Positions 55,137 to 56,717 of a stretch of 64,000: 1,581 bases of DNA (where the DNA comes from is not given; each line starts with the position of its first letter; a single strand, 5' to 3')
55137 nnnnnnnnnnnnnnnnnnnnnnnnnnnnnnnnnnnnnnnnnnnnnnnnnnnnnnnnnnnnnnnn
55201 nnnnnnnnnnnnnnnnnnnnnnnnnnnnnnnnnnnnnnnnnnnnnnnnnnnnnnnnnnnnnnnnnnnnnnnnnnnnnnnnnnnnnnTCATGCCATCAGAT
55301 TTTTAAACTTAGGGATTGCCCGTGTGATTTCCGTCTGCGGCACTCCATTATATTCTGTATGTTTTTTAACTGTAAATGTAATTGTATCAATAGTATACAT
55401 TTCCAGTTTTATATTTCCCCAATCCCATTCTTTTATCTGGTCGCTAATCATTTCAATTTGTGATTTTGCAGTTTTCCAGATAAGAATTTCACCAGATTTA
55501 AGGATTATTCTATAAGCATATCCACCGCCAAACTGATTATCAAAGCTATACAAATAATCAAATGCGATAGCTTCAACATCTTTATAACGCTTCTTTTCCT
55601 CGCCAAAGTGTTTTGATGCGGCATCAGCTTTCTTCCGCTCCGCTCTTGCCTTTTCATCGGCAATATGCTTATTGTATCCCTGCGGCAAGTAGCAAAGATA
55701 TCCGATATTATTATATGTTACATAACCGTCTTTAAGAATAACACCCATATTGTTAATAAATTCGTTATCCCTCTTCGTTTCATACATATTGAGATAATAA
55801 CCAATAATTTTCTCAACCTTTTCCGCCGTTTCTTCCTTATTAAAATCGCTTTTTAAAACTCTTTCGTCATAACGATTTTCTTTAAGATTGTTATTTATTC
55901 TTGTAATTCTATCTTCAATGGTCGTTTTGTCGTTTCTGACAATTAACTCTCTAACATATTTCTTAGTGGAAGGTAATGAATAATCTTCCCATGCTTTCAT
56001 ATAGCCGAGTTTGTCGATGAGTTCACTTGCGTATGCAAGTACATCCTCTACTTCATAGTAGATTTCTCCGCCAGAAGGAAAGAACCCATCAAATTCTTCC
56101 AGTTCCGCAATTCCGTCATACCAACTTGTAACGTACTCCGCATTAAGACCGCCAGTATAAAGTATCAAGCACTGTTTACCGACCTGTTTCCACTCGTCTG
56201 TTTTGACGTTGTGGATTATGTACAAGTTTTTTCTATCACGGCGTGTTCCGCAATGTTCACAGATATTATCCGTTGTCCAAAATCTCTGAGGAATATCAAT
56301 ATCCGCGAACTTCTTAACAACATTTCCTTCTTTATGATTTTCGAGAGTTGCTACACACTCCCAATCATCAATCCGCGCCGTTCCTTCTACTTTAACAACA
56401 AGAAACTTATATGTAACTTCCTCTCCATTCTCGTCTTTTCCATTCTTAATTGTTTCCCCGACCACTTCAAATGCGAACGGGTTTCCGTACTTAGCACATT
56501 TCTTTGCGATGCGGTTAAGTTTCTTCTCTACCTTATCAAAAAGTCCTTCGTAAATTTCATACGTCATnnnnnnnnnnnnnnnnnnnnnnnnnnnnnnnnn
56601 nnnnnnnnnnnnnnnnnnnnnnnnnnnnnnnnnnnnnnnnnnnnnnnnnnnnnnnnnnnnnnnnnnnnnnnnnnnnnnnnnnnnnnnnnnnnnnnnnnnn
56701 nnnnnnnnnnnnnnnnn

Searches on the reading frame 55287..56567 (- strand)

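Call 10: search_protein_families(library=phrogs, max_evalue=0.00001, proteins=[window:55287-56567:-])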
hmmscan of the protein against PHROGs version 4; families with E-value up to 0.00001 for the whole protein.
window:55287-56567:- (426 aa): 1 family
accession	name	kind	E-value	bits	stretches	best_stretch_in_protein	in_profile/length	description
phrog_2319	-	unknown function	5.9e-55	188.1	1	1-417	4-394/399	-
